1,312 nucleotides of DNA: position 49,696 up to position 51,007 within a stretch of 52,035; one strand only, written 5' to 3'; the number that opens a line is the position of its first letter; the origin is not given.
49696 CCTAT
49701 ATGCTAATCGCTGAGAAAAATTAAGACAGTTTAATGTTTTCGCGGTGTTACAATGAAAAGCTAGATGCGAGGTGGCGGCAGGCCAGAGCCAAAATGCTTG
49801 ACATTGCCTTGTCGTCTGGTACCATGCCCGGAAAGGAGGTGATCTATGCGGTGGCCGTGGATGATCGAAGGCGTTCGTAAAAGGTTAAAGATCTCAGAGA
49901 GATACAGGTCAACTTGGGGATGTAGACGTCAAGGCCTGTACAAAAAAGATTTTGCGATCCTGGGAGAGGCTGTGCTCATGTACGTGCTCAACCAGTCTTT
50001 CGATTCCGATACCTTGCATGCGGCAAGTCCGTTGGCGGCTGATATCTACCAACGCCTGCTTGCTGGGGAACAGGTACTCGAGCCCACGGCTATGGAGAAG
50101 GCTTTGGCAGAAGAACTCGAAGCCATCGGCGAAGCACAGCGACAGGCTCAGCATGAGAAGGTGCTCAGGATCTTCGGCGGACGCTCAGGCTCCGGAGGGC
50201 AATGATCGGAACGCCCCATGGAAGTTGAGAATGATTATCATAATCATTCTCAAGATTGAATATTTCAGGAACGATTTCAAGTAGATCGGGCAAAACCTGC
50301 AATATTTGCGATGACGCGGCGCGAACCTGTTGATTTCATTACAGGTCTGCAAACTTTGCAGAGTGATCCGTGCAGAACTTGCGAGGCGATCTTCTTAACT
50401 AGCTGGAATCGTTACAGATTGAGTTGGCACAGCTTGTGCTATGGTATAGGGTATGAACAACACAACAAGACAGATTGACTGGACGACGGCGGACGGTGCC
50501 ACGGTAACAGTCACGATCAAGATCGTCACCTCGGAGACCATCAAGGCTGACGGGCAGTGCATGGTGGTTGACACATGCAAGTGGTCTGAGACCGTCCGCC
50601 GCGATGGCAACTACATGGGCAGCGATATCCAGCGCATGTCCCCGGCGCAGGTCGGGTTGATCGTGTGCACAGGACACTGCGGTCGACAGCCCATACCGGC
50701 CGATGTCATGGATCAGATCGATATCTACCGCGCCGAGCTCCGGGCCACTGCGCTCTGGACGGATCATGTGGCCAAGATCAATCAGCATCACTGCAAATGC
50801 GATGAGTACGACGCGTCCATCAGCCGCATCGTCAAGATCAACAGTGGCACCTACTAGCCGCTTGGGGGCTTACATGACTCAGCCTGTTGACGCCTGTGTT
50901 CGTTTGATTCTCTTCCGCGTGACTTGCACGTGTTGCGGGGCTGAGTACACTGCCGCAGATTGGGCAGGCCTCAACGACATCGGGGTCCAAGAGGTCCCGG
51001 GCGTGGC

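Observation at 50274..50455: Regulatory cassette B: sigma54-type -24/-12 element with upstream dyads in front of the operon that leads into the terminase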

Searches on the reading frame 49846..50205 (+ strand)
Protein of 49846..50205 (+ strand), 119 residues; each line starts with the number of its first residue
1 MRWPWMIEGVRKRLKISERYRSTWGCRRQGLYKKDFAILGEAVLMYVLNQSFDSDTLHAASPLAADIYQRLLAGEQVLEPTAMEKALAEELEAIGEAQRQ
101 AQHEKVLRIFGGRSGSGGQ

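Call 22: search_protein_families(library=pfam, proteins=[window:49846-50205:+], max_evalue=0.01)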
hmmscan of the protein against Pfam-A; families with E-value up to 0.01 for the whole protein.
window:49846-50205:+ (119 aa): 0 families

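Call 23: search_protein_families(library=phrogs, proteins=[window:49846-50205:+], max_evalue=0.01)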
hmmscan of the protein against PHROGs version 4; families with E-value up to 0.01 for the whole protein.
window:49846-50205:+ (119 aa): 0 families

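Call 47: find_homologous_proteins(query=window:49846-50205:+, max_evalue=0.01)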
Query window:49846-50205:+ (119 aa): 1 proteins with E <= 0.01 among 34 candidates.
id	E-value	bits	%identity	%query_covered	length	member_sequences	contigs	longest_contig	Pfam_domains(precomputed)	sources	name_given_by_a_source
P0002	1.1e-66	240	100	96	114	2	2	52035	-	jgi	jgi:hypothetical protein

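Call 108: predict_structure(protein=window:49846-50205:+)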
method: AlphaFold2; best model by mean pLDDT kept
length: 119 residues; sequences in the alignment: 1
mean_pLDDT: 52.9   pTM: 0.38
mean pLDDT of the five models: 52.9, 52.0, 49.7, 49.4, 46.9
residues with pLDDT >= 90: 0; 70-90: 22; 50-70: 41; < 50: 56
segments of 3 or more residues with pLDDT < 50: 1-39, 45-52, 115-119
pLDDT, mean of each block of 10 residues (from residue 1): 38 40 33 40 46 55 70 64 68 72 64 45
secondary structure, 60 per line:
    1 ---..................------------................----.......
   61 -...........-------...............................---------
elements in order: H4-21 H34-49 H54-60 H62-72 H80-110

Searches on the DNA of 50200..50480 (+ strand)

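Call 6: search_dna_similar(query=window:50200-50480:+, collection=phages, mode=distant, max_rows=30)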
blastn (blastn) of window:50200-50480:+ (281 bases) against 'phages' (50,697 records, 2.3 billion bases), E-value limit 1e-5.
No match.

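Call 92: search_dna_similar(query=window:50274-50460:+, collection=plasmids, mode=distant, max_evalue=10, max_rows=20)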
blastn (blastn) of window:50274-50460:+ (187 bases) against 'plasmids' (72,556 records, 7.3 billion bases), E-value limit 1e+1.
Records with a match: 4; places in all: 4; records where one place covers at least 80% of the query: 0.
Best place of each record, by identity: 95-99% 1; 80-90% 3.
By first word of the organism name: Sinorhizobium 3; Deinococcus 1.
By predicted mobility (MOB-suite, as given by PLSDB): non-mobilizable 4.
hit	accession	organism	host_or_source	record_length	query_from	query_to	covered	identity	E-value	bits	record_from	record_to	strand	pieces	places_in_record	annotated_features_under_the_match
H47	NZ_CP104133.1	Sinorhizobium sp. K101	Phaseolus vulgaris,cell ...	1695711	10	37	15%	89.3%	6e+0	38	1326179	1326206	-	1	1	none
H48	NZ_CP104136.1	Sinorhizobium sp. C101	Phaseolus vulgaris,cell ...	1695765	10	37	15%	89.3%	6e+0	38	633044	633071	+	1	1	record has no annotation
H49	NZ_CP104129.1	Sinorhizobium sp. M103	Phaseolus vulgaris,cell ...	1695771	10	37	15%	89.3%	6e+0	38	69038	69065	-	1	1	none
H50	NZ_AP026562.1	Deinococcus aetherius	-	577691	34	56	12%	95.7%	6e+0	38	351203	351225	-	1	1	urease accessory UreF family protein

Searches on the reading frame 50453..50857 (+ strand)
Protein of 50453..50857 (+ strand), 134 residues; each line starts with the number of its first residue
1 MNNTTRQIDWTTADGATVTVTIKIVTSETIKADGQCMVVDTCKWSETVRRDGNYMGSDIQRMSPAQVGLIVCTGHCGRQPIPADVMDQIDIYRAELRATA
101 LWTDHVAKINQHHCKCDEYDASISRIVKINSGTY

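Call 22: search_protein_families(library=pfam, proteins=[window:50453-50857:+], max_evalue=0.01)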
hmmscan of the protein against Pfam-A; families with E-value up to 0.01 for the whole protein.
window:50453-50857:+ (134 aa): 0 families

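Call 23: search_protein_families(library=phrogs, proteins=[window:50453-50857:+], max_evalue=0.01)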
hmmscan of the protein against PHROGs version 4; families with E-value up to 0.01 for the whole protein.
window:50453-50857:+ (134 aa): 0 families

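Call 33: find_homologous_proteins(query=window:50453-50857:+, max_evalue=0.001)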
Query window:50453-50857:+ (134 aa): 1 proteins with E <= 0.001 among 8 candidates.
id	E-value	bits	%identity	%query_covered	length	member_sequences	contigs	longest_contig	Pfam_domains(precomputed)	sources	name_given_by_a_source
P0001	6.3e-86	303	100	100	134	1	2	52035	-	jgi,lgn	jgi:hypothetical protein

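Call 34: find_encoding_contigs(protein=P0001, flank=10000, max_places=6)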
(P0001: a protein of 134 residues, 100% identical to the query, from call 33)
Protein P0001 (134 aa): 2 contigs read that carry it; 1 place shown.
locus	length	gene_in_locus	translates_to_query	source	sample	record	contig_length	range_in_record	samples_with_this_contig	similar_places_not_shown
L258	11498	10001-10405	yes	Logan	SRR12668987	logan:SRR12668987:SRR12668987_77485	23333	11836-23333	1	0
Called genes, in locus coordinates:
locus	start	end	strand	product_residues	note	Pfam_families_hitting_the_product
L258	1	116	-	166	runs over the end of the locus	PF18909:dGTP_diPhyd_N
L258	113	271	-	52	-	-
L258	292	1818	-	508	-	PF12705:PDDEXK_1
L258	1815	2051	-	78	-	-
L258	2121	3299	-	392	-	-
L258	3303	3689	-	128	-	PF05014:Nuc_deoxyrib_tr (weak)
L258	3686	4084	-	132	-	-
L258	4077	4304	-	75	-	-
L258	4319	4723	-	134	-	-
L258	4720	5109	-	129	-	-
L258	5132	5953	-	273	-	-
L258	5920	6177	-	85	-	-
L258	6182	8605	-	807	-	PF19263:DUF5906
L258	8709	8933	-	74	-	-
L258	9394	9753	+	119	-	-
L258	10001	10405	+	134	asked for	-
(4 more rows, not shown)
